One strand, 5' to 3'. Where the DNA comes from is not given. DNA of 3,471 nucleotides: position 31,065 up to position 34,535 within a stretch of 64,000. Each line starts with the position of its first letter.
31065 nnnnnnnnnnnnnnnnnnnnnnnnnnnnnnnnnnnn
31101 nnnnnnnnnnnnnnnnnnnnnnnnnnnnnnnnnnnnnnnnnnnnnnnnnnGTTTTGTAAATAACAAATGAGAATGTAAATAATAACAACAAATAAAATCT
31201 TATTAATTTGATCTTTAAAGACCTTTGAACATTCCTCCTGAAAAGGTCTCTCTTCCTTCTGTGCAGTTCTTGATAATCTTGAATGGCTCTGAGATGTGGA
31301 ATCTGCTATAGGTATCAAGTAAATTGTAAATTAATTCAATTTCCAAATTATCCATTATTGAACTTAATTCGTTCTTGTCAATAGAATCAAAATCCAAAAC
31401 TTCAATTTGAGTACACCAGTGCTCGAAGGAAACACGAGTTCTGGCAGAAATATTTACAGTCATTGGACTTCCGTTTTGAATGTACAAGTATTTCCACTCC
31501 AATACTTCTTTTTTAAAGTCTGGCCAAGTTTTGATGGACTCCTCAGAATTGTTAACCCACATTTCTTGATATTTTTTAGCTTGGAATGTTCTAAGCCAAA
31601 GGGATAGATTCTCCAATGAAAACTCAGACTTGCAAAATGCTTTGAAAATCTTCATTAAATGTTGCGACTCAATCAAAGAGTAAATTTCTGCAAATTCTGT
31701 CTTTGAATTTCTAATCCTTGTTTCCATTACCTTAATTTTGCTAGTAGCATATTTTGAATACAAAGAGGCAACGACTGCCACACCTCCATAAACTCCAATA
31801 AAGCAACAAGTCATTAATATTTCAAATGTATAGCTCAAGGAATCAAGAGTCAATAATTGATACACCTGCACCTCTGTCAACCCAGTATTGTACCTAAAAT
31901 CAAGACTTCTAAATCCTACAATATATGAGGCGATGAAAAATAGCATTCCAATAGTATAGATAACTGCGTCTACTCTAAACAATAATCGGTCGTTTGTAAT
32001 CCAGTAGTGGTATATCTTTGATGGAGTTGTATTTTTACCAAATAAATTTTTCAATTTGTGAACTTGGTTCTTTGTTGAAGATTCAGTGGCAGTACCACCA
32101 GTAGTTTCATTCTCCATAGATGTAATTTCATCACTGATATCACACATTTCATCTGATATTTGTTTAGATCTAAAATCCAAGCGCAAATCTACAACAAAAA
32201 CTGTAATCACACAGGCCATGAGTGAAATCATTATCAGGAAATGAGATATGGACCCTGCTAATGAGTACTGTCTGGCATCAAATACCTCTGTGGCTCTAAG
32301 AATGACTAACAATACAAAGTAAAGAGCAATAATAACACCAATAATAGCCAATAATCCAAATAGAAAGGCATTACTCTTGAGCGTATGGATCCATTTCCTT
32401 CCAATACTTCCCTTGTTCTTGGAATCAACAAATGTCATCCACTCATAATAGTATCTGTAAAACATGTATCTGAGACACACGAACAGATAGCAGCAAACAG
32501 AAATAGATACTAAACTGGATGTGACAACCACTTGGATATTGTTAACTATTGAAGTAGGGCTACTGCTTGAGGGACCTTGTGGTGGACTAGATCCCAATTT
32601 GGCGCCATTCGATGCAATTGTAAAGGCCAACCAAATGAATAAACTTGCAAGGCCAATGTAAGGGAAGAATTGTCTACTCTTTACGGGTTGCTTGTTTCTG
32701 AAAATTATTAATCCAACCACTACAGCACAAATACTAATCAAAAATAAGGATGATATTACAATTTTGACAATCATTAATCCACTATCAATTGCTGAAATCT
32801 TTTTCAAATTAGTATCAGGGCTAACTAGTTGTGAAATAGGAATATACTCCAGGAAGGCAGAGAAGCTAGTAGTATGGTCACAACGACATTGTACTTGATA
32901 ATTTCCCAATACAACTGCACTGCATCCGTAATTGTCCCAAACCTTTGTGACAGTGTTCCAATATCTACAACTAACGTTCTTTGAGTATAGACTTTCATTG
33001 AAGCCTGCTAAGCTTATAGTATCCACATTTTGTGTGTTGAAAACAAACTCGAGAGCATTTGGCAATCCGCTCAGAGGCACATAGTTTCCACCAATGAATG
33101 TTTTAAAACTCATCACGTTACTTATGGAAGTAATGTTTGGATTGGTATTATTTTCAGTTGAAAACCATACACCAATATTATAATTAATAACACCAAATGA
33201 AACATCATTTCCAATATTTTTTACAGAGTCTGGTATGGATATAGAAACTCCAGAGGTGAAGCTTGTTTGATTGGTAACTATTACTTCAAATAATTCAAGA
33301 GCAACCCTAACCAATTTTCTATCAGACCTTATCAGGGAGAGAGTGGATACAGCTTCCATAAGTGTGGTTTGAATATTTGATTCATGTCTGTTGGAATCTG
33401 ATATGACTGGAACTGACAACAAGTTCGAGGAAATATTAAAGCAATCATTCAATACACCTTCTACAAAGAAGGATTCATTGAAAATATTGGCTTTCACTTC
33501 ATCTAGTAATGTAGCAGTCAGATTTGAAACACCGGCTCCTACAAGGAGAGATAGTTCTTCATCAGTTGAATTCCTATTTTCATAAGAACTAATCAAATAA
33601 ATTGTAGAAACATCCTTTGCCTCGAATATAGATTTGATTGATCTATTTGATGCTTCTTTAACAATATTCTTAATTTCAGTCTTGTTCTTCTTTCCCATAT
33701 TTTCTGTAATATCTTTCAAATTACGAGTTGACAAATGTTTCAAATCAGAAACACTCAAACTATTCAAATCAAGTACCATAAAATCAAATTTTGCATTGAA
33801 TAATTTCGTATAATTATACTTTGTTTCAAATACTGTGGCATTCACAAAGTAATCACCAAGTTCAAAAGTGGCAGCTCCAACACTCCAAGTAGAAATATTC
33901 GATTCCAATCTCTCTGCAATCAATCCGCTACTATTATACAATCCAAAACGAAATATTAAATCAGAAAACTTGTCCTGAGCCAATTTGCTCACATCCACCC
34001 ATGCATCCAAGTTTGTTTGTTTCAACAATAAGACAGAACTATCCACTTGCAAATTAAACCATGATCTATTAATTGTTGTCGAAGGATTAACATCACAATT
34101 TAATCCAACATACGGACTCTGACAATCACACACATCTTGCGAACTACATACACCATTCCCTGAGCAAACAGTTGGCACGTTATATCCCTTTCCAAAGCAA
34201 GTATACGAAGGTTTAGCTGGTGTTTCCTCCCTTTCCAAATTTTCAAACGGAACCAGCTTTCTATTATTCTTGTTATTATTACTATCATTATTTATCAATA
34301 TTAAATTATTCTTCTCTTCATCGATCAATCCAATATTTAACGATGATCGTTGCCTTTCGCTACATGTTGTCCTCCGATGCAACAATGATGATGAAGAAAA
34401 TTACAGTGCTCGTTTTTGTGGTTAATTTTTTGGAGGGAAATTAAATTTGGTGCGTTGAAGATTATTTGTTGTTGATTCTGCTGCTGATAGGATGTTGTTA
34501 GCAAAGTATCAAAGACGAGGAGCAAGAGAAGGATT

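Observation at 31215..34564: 7TM receptor combining EGF-like module, GPS-like autoproteolysis motif and a C-terminal RGS domain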

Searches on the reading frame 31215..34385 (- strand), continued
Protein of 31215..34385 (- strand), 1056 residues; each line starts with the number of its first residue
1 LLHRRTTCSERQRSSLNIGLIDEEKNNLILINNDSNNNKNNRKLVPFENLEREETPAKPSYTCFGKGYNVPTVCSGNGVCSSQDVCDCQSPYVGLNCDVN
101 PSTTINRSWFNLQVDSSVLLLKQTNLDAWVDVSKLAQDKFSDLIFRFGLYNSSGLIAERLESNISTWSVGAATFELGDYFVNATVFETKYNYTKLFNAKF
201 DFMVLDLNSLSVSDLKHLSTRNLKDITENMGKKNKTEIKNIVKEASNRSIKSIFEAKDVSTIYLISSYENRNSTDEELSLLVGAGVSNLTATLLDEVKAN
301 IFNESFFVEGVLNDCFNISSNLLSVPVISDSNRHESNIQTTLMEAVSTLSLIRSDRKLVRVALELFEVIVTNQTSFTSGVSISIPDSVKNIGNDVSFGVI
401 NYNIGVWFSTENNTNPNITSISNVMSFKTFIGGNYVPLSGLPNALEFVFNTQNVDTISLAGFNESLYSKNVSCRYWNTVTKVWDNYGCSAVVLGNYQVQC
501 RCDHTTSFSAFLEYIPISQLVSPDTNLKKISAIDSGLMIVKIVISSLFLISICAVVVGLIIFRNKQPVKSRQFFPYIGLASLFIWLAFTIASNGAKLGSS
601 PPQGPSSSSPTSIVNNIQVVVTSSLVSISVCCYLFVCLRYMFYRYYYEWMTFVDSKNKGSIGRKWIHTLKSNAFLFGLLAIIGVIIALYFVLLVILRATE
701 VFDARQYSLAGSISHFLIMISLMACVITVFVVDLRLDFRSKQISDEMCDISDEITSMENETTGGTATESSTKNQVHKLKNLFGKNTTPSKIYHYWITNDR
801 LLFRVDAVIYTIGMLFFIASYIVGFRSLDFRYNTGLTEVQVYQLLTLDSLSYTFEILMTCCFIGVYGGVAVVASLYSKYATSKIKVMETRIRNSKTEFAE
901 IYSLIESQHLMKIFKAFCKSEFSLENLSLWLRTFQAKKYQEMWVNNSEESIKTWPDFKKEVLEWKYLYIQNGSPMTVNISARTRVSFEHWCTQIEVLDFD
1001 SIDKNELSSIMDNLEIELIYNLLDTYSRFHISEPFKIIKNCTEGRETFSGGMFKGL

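Call 74: search_protein_families(library=pfam, proteins=[P0013, P0015, P0016, P0039, P0078], max_evalue=0.0001)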
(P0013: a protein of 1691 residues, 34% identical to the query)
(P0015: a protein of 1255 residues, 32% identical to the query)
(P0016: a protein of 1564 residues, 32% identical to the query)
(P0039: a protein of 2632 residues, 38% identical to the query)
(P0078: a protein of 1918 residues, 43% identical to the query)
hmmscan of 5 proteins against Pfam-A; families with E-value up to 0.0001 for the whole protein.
P0013 (1691 aa): 4 families
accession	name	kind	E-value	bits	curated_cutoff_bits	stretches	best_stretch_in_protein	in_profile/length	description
PF07974.19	EGF_2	-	1.8e-43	147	22.1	0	295-321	5-32/32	EGF-like domain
PF25024.1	EGF_TEN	-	2.2e-40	139.2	65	5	137-326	33-193/234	Teneurin EGF domain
PF23106.1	EGF_Teneurin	-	3.3e-29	101.1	24.3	1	336-362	4-29/30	Teneurin-like EGF domain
PF00615.24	RGS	-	1.2e-05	26.2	23.9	1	1524-1589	4-59/117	Regulator of G protein signaling domain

P0015 (1255 aa): 3 families
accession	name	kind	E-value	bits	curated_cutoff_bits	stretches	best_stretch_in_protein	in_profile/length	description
PF07974.19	EGF_2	-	7.9e-11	42.6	22.1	1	152-178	5-32/32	EGF-like domain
PF25024.1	EGF_TEN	-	8.1e-09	35.9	65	1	155-299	3-125/234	Teneurin EGF domain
PF23106.1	EGF_Teneurin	-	5.4e-06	26.8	24.3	0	155-180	5-29/30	Teneurin-like EGF domain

P0016 (1564 aa): 4 families
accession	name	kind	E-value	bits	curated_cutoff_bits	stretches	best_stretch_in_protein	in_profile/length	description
PF07974.19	EGF_2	-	5.6e-53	177.4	22.1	2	141-165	7-32/32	EGF-like domain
PF23106.1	EGF_Teneurin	-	2.7e-33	114.1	24.3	0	141-166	4-28/30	Teneurin-like EGF domain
PF25024.1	EGF_TEN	-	3.1e-25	89.6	65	4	363-523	3-128/234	Teneurin EGF domain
PF25820.1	DUF7949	-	7.7e-20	71.3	27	1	578-607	4-32/35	Domain of unknown function (DUF7949)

P0039 (2632 aa): 6 families
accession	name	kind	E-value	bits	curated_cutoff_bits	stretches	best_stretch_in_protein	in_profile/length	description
PF07974.19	EGF_2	-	1.2e-111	365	22.1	4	1060-1085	6-32/32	EGF-like domain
PF25024.1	EGF_TEN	-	9.9e-77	258.1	65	9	279-543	3-225/234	Teneurin EGF domain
PF23106.1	EGF_Teneurin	-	1.8e-60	201.1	24.3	2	827-851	5-28/30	Teneurin-like EGF domain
PF21795.3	JAG1-like_EGF2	-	7.2e-27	93.5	27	0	714-733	3-22/25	Protein jagged-1-like, atypical EGF2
PF23301.1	EGF_PEAR1L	-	9.7e-10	38.8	37.5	0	517-539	15-37/49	Platelet endothelial aggregation receptor 1-like, EGF domain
PF00615.24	RGS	-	9.5e-09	36.1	23.9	1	2458-2552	4-83/117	Regulator of G protein signaling domain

P0078 (1918 aa): 8 families
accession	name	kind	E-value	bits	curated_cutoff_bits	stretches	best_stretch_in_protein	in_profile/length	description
PF07974.19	EGF_2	-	1.6e-104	342.3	22.1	1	1731-1756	6-32/32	EGF-like domain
PF25024.1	EGF_TEN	-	8.8e-90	300.8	65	8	1654-1916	2-224/234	Teneurin EGF domain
PF23106.1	EGF_Teneurin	-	4.2e-79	260.7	24.3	2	498-523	3-28/30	Teneurin-like EGF domain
PF00147.23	Fibrinogen_C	-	9.8e-63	212.4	22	3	234-448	4-219/221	Fibrinogen beta and gamma chains, C-terminal globular domain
PF21700.4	EGF_DL_JAG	-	1.5e-33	114.9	27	0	1736-1757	2-23/26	Delta-like/Jagged, EGF-like domain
PF21795.3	JAG1-like_EGF2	-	5.3e-32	109.9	27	0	806-825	3-22/25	Protein jagged-1-like, atypical EGF2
PF00008.33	EGF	-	4.9e-31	107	21.5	0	1230-1255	5-31/32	EGF-like domain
PF23301.1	EGF_PEAR1L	-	7.8e-25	87.1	37.5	0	1198-1220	15-37/49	Platelet endothelial aggregation receptor 1-like, EGF domain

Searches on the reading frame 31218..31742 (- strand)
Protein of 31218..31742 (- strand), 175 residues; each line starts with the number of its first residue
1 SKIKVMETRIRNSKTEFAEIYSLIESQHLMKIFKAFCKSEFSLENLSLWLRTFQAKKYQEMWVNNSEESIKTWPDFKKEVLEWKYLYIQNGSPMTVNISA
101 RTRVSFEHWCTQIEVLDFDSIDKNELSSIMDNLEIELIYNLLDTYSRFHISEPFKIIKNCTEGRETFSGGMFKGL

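Call 22: search_solved_structures(query=window:31218-31742:-, max_evalue=10, show_alignments=2)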
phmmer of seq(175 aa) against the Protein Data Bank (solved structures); distinct sequences matched with E-value up to 10: 30.
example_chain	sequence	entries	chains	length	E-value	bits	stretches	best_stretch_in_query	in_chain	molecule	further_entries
2v4z_B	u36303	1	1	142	0.00072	22.6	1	22-81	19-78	REGULATOR OF G-PROTEIN SIGNALING 2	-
2dlr_A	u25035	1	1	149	0.0017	21.4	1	17-62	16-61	Regulator of G-protein signaling 10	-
4ekc_B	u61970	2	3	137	0.0034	20.5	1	22-80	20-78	Regulator of G-protein signaling 2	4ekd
2af0_A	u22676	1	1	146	0.0036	20.4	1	22-81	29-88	Regulator of G-protein signaling 2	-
5do9_B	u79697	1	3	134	0.004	20.2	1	14-59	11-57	Regulator of G-protein signaling 8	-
2ode_B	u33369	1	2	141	0.0044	20.1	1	14-59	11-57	Regulator of G-protein signaling 8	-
2ihd_A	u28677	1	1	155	0.0052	19.9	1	13-59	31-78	Regulator of G-protein signaling 8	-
2i59_A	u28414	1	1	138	0.0055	19.8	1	17-62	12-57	Regulator of G-protein signaling 10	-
2crp_A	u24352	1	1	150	0.007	19.4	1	20-60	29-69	Regulator of G-protein signaling 5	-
3c7k_B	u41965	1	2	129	0.011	18.9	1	23-59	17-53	Regulator of G-protein signaling 16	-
2bv1_A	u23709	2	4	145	0.011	18.8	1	21-69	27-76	REGULATOR OF G-PROTEIN SIGNALLING 1 | Regulator of G-protein signaling 1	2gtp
3c7l_A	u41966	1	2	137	0.012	18.6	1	23-59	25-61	Regulator of G-protein signaling 16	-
2ihb_B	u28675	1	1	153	0.012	18.6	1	17-62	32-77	Regulator of G-protein signalling 10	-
2oj4_A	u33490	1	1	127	0.015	18.4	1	23-59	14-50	Regulator of G-protein signaling 3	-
4igu_A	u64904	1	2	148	0.021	17.9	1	23-59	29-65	CG5036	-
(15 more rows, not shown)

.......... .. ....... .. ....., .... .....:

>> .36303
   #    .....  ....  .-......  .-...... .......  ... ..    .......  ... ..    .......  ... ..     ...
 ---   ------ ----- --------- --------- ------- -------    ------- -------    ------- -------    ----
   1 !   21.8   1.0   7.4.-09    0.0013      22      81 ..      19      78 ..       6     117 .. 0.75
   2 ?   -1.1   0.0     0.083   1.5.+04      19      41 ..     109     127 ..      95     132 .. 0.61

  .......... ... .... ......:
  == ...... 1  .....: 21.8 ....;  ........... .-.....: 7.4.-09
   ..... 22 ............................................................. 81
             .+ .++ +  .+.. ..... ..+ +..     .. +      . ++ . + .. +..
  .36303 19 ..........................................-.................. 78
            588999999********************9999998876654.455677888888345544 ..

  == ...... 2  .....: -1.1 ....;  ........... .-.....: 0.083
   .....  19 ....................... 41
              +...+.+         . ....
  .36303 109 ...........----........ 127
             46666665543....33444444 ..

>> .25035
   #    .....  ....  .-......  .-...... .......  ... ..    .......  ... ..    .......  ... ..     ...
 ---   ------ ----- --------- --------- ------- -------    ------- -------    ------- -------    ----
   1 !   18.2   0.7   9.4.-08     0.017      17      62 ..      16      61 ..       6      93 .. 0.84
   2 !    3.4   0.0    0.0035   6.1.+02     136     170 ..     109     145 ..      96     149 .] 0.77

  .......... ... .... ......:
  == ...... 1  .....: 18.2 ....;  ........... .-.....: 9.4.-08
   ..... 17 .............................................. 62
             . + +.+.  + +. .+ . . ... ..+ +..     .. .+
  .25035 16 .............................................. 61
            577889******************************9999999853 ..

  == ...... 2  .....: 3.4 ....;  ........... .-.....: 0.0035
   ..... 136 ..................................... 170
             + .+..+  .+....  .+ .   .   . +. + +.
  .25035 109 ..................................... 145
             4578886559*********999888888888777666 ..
